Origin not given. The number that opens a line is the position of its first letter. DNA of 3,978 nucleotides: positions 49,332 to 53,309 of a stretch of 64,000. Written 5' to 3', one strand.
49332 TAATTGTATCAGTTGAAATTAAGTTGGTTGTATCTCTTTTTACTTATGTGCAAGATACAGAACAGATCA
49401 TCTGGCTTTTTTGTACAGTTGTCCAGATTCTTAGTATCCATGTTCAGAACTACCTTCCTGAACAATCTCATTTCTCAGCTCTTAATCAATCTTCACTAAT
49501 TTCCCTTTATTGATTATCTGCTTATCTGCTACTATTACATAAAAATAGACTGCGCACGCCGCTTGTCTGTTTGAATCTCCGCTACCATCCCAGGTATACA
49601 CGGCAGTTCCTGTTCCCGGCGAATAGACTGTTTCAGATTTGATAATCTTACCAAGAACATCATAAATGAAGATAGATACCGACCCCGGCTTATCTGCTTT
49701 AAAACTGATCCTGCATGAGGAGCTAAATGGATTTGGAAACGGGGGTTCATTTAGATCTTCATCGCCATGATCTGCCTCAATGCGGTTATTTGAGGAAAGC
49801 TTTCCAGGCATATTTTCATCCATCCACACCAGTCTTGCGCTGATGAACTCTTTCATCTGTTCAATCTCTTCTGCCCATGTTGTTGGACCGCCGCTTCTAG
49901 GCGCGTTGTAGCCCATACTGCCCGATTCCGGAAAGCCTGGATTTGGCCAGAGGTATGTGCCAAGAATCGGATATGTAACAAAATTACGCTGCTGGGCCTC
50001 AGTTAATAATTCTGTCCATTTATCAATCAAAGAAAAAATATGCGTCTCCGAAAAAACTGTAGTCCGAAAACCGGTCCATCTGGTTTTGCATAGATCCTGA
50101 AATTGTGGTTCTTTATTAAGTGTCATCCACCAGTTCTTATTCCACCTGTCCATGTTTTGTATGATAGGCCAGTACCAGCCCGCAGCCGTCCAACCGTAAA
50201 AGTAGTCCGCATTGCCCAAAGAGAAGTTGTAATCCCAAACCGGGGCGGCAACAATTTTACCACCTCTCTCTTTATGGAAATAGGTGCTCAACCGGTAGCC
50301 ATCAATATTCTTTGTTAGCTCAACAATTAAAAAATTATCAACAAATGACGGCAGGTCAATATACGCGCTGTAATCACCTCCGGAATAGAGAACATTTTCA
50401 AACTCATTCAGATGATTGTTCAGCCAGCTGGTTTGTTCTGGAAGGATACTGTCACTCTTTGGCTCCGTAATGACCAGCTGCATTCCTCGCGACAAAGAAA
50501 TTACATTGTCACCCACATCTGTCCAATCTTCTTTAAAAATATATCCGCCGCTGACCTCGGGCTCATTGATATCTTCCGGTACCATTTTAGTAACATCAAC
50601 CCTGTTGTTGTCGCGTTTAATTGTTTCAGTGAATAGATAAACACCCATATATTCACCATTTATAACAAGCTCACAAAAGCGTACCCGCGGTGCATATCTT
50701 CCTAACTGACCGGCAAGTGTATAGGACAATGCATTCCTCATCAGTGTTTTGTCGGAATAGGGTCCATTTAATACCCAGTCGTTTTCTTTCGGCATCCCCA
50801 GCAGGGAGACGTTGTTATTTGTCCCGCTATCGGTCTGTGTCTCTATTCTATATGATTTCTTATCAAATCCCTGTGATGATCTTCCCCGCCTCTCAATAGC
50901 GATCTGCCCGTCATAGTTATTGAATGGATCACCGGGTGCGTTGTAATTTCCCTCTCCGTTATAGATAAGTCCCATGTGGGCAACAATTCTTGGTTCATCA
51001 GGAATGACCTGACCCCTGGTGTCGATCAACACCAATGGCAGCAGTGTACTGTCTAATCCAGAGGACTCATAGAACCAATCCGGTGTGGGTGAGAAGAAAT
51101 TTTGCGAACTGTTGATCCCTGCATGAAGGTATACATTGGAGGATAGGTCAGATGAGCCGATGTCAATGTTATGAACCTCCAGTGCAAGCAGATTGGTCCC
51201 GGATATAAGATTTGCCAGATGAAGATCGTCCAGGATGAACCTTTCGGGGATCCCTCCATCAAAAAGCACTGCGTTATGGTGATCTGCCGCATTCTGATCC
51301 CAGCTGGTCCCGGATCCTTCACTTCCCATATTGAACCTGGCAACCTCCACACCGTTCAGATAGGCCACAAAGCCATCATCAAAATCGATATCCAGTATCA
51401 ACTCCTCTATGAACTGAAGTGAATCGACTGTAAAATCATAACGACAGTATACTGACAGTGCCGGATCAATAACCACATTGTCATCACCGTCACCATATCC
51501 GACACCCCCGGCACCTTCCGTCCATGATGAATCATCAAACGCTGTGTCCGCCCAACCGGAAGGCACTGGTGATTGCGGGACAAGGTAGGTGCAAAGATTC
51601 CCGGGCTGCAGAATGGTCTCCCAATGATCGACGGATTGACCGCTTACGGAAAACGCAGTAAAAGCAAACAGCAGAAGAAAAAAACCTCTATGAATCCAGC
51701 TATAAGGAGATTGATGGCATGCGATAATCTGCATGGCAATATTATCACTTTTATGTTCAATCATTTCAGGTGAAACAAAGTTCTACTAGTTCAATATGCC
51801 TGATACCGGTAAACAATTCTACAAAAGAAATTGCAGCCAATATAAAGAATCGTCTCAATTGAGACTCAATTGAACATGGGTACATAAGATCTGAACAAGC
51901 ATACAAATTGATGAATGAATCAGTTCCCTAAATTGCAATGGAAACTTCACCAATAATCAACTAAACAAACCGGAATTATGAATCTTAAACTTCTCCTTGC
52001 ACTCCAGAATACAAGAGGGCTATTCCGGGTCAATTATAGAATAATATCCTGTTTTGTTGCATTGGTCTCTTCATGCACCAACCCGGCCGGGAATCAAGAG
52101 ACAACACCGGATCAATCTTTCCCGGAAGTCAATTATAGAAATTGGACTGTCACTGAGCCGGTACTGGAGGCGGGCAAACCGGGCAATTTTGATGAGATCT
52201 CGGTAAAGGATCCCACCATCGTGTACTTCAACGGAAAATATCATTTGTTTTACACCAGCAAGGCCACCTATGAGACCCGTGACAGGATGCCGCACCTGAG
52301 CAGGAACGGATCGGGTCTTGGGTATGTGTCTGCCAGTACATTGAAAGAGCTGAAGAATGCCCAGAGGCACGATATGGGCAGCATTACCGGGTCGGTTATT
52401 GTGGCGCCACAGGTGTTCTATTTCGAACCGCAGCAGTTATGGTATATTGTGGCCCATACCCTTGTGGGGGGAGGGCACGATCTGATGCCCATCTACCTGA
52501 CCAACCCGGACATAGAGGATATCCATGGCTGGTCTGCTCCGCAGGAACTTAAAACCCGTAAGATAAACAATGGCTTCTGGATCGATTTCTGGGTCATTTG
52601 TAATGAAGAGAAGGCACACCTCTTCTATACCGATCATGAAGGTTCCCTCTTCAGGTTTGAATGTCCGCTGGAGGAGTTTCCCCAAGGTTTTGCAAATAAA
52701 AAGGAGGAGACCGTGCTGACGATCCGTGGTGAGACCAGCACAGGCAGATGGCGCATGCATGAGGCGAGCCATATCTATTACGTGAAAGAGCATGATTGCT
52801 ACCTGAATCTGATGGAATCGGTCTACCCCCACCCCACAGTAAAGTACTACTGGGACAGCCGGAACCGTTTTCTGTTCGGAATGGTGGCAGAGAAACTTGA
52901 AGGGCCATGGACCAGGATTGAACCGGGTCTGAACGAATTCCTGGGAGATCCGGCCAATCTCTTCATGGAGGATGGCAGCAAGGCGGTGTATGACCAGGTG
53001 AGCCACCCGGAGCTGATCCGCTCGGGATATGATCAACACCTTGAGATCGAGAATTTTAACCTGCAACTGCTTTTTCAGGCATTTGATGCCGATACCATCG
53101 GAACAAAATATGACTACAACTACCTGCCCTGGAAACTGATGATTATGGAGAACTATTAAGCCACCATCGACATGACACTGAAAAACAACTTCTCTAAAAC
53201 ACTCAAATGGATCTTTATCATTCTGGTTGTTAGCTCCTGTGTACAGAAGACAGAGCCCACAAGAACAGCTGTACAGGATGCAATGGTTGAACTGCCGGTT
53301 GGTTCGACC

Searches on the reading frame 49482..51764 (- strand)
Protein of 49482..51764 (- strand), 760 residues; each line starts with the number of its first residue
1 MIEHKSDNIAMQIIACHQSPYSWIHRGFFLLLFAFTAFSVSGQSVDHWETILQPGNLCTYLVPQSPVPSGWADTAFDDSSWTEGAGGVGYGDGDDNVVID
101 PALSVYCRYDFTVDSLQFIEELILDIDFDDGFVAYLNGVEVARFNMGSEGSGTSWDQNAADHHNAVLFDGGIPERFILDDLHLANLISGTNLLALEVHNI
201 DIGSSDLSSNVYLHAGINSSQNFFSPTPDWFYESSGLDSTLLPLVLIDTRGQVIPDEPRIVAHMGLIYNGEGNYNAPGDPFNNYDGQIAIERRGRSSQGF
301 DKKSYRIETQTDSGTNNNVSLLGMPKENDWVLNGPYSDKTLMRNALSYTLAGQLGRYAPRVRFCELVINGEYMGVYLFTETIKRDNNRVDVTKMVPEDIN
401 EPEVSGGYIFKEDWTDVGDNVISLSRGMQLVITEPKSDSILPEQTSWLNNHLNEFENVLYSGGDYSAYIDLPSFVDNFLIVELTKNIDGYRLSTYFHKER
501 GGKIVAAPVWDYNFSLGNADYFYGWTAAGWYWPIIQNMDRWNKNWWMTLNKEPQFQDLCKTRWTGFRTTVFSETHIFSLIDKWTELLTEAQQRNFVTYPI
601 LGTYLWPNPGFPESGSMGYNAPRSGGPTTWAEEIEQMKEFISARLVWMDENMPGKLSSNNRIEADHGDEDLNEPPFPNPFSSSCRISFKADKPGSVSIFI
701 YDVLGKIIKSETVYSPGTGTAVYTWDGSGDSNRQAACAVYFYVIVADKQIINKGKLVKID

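Call 6: search_protein_families(library=pfam, proteins=[window:49482-51764:-], max_evalue=0.00001)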
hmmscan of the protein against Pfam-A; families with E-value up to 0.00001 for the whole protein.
window:49482-51764:- (760 aa): 1 family
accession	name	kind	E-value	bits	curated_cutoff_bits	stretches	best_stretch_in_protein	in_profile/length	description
PF08757.17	CotH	-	2.5e-57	195.3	23.8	1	290-648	1-322/322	CotH kinase protein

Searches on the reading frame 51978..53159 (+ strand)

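Call 7: search_protein_families(library=pfam, proteins=[window:51978-53159:+], max_evalue=0.00001)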
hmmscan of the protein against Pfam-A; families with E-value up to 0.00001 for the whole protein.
window:51978-53159:+ (393 aa): 2 families
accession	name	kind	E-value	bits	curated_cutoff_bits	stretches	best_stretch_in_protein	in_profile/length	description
PF03664.19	Glyco_hydro_62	-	8.1e-21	75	22.1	1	56-359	9-270/272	Glycosyl hydrolase family 62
PF04616.20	Glyco_hydro_43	-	5.1e-07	29.8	32.2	0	76-276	10-196/288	Glycosyl hydrolases family 43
